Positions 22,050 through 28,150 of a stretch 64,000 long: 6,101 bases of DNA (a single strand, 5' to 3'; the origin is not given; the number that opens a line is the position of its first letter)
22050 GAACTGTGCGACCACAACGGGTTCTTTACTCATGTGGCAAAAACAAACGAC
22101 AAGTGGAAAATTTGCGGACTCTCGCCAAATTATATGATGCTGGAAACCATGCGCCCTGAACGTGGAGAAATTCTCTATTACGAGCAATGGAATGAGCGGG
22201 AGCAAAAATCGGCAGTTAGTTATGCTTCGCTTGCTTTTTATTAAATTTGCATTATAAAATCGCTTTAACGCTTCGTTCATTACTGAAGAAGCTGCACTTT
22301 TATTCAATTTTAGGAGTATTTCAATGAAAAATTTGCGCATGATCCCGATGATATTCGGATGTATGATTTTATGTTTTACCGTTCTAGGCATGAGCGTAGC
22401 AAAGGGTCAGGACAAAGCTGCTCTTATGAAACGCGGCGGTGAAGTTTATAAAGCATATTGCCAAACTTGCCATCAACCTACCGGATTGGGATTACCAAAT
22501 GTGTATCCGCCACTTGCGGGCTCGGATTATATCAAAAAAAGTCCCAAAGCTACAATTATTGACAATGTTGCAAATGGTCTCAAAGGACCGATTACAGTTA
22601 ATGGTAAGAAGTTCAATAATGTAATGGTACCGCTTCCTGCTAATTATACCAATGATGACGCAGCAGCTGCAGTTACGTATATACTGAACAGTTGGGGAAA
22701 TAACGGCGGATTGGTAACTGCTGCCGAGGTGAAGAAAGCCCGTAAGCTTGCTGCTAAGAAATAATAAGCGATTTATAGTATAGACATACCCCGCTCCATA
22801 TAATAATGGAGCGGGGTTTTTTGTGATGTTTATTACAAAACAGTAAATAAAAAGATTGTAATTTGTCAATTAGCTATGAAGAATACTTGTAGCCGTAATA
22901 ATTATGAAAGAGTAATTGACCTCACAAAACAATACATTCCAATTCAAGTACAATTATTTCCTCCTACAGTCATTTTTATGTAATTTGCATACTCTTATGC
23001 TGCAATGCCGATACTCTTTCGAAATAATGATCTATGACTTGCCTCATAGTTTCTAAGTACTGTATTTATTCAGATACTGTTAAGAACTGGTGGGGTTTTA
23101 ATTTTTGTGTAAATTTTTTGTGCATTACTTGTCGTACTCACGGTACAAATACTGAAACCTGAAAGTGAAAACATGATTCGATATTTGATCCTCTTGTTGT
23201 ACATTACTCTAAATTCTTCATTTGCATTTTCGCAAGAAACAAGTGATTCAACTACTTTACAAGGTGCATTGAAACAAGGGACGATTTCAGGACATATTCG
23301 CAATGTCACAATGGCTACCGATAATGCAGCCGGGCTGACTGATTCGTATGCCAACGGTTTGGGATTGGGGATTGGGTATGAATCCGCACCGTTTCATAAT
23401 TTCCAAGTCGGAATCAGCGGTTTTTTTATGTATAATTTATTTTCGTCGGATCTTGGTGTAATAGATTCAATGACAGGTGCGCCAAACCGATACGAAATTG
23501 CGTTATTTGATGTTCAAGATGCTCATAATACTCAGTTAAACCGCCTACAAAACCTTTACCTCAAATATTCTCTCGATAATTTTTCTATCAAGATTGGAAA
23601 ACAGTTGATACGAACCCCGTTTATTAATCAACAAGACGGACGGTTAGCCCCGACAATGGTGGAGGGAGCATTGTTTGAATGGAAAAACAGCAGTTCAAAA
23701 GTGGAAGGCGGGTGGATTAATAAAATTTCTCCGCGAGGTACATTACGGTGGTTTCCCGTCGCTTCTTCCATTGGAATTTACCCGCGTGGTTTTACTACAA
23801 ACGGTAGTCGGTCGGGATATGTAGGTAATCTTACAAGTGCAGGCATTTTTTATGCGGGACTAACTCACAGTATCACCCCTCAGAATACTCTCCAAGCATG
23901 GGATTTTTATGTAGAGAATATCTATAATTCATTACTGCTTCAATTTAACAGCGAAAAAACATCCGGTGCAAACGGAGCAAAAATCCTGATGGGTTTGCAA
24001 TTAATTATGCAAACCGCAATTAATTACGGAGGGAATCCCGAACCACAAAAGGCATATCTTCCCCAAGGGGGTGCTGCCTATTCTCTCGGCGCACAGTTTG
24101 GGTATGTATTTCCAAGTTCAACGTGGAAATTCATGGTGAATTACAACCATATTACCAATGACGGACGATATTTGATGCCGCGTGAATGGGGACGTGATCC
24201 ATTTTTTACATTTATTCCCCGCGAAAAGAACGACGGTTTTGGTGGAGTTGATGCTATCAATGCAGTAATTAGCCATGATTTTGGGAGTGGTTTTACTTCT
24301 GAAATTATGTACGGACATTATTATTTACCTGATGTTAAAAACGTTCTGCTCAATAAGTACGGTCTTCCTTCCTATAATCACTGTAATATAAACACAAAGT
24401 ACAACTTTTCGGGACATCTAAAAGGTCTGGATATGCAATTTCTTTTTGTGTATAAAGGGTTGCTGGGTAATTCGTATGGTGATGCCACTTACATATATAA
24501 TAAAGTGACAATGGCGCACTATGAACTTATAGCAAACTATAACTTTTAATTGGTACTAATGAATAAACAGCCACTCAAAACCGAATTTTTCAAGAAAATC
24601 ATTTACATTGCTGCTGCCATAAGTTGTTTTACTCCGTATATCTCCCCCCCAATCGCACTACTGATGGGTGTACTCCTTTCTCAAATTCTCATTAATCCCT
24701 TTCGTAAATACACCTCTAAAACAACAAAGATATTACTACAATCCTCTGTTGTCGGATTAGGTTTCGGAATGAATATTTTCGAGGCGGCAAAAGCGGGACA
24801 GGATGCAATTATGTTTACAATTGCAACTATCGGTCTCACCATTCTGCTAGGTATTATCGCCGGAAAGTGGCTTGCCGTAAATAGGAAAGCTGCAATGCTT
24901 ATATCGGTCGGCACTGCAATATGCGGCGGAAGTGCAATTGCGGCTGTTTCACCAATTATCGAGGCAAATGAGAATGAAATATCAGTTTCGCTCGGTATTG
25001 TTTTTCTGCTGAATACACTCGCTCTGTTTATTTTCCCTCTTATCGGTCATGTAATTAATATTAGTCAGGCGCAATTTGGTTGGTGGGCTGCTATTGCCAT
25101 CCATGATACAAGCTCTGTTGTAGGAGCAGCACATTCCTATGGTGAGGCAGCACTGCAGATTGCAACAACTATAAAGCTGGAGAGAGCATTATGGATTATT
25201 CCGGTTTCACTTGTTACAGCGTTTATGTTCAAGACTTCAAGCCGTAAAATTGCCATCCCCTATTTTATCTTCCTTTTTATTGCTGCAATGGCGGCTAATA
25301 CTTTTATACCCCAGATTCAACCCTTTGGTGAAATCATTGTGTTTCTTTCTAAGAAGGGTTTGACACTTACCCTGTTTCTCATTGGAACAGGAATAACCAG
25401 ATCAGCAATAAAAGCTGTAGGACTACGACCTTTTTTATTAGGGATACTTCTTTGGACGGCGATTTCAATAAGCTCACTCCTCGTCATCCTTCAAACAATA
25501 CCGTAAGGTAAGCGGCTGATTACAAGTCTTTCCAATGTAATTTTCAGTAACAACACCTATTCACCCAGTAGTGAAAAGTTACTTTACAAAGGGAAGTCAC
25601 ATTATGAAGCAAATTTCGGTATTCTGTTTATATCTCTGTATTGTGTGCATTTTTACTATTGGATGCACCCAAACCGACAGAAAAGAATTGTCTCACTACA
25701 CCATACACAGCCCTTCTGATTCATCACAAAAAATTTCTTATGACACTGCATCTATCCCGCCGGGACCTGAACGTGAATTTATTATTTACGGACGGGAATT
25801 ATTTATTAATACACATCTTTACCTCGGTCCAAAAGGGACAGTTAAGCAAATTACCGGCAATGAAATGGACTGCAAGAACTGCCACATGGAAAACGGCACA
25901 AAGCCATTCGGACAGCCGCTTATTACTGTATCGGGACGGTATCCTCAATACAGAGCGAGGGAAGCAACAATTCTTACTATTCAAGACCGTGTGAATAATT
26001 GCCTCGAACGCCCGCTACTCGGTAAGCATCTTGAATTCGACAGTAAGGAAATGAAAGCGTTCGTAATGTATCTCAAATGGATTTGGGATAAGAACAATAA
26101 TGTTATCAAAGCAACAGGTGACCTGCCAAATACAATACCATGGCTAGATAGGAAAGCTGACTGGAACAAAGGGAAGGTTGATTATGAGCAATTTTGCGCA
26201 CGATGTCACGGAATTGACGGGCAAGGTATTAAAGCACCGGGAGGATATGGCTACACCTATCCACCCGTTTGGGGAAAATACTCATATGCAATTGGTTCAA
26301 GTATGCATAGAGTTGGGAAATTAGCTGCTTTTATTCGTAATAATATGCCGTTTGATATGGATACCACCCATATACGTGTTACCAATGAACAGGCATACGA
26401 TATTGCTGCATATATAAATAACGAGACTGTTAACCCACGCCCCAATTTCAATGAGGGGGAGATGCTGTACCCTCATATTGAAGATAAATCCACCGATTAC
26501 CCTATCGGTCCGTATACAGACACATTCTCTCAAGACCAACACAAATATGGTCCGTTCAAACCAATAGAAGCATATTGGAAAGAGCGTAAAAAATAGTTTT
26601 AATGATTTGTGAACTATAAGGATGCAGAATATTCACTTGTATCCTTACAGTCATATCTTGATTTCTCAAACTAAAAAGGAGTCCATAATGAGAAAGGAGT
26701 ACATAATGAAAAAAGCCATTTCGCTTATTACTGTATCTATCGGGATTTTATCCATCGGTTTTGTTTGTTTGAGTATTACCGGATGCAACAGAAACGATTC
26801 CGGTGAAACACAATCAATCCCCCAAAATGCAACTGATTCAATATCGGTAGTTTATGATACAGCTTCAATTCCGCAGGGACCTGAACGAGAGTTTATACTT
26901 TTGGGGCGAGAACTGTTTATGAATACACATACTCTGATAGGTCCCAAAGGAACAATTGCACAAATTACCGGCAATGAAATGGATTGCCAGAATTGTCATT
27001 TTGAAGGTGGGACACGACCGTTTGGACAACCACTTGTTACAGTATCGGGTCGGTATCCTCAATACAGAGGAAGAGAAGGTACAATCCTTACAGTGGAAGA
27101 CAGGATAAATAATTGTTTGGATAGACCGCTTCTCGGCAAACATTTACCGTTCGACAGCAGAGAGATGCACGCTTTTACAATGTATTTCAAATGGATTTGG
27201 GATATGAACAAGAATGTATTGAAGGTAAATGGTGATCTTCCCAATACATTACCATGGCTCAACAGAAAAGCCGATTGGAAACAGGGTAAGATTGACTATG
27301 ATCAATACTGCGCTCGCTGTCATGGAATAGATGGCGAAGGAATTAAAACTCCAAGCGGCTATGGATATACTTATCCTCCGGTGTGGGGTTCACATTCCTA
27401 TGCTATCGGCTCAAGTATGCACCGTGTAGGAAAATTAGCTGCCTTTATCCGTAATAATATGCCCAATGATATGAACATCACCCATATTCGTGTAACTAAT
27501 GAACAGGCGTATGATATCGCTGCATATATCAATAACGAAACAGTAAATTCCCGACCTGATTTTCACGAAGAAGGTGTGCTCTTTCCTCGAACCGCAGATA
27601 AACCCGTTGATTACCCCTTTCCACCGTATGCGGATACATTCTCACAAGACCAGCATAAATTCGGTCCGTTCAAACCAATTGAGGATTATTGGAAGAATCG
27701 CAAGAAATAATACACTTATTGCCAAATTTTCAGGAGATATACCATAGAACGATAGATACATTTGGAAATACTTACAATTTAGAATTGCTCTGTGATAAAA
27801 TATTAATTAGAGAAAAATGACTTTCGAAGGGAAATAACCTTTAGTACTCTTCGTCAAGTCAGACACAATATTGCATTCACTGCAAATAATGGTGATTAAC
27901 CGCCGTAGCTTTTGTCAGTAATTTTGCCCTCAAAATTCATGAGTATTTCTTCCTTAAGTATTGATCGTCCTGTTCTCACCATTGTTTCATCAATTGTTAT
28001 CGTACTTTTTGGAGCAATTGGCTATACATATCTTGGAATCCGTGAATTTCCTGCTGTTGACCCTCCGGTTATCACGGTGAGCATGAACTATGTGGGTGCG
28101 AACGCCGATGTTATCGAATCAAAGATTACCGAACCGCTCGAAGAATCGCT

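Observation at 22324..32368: Candidate sulfur/redox locus: cytochrome c, porin-like OMP, YeiH, two tandem TsdA-like dihaem cytochrome lipoproteins, an RND pump and TolC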

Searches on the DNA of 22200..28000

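Call 72: search_rna_families(source=window, start=22200, end=28000, threshold=evalue, max_evalue=1)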
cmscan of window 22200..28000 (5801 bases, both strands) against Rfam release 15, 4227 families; matches with E-value up to 1: 0.
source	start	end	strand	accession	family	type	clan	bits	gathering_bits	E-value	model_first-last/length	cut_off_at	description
